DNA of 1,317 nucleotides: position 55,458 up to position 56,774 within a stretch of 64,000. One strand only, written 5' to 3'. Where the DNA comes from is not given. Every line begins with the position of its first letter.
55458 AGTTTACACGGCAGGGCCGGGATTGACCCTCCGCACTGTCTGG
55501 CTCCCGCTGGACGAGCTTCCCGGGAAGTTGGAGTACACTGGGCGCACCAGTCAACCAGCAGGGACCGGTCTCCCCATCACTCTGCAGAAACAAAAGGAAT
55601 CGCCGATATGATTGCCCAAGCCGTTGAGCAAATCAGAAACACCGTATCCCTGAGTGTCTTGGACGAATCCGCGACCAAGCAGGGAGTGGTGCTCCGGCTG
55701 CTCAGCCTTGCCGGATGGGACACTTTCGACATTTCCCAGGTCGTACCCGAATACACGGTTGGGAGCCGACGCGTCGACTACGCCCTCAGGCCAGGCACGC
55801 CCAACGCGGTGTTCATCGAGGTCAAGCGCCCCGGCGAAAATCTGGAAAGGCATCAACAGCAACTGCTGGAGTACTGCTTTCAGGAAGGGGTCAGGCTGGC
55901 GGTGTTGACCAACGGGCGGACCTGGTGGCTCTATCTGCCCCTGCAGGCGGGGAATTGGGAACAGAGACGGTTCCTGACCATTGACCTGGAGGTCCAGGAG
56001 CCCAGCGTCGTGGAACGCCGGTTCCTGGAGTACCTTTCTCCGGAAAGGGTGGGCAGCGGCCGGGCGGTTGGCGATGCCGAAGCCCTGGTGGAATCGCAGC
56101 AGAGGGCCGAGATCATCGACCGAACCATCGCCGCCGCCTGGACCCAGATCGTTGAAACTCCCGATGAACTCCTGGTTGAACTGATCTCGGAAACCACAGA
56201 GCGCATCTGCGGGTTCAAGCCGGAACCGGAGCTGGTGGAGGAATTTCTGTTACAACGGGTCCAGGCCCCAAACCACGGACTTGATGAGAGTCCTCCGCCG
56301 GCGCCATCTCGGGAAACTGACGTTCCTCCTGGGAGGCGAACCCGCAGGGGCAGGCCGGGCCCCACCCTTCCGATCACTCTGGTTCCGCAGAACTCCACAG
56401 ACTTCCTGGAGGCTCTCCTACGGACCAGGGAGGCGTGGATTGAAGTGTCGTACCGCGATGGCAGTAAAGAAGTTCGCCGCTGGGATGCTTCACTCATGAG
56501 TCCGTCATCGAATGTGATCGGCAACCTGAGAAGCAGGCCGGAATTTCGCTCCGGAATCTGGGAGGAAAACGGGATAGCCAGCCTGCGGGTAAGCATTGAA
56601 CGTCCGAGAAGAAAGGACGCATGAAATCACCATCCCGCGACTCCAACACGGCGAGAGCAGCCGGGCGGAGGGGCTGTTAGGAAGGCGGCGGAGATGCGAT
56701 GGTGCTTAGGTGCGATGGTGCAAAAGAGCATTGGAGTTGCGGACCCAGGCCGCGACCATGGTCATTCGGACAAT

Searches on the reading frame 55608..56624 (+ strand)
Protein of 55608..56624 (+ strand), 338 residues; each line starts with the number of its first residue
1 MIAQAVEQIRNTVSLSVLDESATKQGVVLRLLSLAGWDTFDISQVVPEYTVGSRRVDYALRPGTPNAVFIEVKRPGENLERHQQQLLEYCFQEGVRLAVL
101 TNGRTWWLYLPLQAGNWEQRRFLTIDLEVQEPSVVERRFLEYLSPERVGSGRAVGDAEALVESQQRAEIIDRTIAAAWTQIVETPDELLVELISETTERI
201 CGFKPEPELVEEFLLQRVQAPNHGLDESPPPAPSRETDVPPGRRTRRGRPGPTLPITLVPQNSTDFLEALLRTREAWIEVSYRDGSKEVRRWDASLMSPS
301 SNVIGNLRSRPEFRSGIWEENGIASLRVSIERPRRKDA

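Call 11: search_protein_families(library=pfam, proteins=[window:55608-56624:+], max_evalue=0.001)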
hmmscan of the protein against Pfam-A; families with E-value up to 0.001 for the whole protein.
window:55608-56624:+ (338 aa): 1 family
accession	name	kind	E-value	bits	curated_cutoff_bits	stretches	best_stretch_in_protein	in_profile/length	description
PF04313.20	HSDR_N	-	2.6e-08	34.4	25.1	1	44-110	117-191/198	Type I restriction enzyme R protein N terminus (HSDR_N)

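Call 13: search_protein_families(library=padloc, proteins=[window:55608-56624:+], max_evalue=0.001)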
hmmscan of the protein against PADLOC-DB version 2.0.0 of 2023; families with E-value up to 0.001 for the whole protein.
window:55608-56624:+ (338 aa): 0 families
